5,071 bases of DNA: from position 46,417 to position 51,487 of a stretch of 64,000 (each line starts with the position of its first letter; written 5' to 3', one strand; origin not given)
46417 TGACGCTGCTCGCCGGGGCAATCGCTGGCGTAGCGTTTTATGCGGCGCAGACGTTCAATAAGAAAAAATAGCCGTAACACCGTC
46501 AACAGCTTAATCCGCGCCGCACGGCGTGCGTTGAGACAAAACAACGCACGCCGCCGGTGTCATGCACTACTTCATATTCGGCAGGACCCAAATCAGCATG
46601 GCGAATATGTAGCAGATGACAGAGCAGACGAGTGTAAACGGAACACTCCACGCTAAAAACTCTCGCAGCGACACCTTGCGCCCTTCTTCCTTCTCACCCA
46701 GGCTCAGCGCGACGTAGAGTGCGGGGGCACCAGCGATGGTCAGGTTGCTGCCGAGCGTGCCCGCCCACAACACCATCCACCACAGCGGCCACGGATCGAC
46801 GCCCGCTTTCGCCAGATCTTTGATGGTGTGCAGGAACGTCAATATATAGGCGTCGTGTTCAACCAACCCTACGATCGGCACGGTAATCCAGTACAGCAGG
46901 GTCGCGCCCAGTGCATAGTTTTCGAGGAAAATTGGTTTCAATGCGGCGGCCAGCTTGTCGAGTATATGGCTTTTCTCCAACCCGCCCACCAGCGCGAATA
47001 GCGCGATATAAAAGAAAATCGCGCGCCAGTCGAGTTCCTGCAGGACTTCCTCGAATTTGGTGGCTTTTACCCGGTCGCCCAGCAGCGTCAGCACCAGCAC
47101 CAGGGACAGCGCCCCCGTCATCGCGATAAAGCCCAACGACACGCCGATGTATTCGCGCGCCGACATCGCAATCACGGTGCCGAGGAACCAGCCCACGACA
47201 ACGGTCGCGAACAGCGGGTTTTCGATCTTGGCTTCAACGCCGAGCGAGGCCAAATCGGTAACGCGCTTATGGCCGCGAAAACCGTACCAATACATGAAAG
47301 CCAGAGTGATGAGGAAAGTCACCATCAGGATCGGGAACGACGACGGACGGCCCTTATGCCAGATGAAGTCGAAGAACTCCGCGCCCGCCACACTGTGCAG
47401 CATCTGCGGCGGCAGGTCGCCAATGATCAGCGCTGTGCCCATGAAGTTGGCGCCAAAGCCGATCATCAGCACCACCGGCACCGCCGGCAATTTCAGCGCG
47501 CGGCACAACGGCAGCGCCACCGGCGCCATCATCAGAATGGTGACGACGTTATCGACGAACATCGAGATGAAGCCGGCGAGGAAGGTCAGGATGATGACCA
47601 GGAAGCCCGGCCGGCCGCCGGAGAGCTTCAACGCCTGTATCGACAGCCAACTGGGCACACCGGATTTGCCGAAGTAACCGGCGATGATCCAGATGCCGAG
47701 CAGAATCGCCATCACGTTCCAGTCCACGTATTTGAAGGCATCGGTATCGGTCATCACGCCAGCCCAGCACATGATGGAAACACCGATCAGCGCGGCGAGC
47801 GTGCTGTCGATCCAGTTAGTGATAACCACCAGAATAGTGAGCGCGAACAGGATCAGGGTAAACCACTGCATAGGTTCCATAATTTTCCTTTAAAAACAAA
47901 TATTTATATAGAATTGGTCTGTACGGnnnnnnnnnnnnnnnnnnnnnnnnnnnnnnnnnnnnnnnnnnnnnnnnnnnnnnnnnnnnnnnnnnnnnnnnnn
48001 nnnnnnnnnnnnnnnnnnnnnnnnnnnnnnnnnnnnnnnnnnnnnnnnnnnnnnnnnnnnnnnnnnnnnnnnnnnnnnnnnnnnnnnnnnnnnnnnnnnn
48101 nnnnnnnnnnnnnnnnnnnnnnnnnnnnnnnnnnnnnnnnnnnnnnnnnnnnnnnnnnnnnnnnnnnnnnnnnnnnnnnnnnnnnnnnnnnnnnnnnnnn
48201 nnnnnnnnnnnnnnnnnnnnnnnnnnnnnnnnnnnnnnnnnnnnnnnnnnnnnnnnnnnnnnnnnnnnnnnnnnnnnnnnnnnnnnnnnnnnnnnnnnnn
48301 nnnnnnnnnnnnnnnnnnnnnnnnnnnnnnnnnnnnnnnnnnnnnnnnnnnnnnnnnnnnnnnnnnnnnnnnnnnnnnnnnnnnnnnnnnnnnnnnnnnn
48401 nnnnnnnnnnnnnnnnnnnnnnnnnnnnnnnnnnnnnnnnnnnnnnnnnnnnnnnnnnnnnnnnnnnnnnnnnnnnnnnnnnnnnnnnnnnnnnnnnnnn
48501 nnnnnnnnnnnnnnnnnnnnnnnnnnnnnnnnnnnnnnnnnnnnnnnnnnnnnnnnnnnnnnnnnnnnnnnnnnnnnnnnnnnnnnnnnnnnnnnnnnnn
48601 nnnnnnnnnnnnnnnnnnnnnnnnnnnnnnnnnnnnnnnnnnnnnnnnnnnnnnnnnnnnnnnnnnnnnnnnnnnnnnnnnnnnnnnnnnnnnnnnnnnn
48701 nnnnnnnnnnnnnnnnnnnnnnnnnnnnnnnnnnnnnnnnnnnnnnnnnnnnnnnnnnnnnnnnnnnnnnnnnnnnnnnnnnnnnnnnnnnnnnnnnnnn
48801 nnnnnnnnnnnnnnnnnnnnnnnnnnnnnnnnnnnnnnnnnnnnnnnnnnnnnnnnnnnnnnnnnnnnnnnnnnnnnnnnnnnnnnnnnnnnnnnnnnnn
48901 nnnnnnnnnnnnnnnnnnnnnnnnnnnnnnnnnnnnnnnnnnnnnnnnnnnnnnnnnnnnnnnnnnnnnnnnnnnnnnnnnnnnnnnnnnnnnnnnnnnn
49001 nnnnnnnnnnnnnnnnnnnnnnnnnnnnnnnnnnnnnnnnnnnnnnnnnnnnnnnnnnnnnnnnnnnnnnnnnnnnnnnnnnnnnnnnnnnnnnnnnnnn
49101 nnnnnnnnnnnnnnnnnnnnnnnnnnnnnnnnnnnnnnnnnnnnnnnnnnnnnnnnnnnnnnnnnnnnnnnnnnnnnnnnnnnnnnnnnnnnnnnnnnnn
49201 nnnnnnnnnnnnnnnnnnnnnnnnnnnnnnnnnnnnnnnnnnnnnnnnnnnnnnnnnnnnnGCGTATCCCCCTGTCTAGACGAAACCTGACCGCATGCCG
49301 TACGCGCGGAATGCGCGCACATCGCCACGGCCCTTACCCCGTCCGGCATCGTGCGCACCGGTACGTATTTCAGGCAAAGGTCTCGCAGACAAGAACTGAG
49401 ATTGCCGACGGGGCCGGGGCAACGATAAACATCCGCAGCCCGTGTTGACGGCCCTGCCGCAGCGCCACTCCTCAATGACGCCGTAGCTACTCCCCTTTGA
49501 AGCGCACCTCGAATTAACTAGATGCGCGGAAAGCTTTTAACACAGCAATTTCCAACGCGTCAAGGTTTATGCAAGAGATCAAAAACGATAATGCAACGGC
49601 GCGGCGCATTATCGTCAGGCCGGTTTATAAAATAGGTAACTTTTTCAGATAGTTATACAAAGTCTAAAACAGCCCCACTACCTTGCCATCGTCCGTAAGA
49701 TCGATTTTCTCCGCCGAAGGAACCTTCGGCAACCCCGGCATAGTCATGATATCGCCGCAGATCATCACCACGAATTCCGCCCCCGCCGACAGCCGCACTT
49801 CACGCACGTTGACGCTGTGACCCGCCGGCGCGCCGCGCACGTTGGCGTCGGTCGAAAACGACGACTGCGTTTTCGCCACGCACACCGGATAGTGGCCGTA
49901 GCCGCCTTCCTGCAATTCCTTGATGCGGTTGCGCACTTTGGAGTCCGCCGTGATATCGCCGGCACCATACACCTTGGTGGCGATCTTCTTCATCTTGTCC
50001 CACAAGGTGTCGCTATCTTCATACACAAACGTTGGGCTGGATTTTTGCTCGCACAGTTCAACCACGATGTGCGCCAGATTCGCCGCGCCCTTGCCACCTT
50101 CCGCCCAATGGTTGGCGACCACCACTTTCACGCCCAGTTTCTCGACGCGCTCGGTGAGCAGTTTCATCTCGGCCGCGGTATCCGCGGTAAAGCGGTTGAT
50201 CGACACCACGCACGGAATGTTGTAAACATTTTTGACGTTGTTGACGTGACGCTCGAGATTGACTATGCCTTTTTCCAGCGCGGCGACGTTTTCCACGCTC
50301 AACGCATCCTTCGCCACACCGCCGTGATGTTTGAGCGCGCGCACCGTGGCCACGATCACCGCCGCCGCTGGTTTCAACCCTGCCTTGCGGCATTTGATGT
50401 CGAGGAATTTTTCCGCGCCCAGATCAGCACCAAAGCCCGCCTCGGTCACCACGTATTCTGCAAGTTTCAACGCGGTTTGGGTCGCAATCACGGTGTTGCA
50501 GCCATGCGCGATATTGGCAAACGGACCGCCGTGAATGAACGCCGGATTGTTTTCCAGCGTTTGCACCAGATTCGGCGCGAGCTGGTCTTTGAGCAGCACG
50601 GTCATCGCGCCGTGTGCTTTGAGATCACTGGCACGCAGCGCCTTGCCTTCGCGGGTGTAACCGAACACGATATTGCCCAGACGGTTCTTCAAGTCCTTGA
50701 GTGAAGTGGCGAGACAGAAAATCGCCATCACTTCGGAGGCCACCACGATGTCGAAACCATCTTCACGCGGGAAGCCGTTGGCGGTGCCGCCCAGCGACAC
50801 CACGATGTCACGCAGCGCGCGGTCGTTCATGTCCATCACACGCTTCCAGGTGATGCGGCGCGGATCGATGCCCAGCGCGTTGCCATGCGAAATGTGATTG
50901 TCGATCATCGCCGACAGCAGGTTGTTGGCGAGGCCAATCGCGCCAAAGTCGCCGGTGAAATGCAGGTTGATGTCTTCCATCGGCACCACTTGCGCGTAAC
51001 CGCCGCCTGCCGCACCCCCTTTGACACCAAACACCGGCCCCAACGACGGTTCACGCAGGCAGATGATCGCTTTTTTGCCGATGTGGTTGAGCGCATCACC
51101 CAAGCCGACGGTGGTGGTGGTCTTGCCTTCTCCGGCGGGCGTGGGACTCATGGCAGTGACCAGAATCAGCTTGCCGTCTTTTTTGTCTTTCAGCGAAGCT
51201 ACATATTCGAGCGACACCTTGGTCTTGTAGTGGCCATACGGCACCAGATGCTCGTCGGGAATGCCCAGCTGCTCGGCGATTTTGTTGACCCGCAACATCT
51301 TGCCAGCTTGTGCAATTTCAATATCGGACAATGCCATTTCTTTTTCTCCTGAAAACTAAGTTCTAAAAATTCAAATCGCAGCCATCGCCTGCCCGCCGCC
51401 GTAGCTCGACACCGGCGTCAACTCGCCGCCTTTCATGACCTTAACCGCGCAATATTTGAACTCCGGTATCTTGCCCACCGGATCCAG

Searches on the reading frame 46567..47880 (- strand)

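Call 33: search_protein_families(library=pfam, proteins=[window:46567-47880:-], max_evalue=0.00001)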
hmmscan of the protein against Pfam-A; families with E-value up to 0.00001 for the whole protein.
window:46567-47880:- (437 aa): 1 family
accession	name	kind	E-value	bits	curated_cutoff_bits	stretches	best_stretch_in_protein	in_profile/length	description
PF03600.22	CitMHS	-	2.2e-54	185.3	31.9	1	17-371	2-334/336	Citrate transporter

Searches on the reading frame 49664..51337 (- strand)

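Call 8: search_protein_families(library=ncbifam, proteins=[window:49664-51337:-])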
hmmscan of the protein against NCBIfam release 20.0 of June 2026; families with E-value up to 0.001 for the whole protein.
window:49664-51337:- (557 aa): 3 families
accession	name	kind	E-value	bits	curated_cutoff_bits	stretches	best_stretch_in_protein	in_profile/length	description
NF010030.0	PRK13505.1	equivalog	6.6e-272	902.9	652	1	3-557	3-557/557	formate--tetrahydrofolate ligase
NF010031.0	PRK13506.1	equivalog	2.3e-202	673.4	800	1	3-556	2-577/578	formate--tetrahydrofolate ligase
NF010032.0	PRK13507.1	equivalog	5.7e-161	536.6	938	1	4-557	9-587/587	formate--tetrahydrofolate ligase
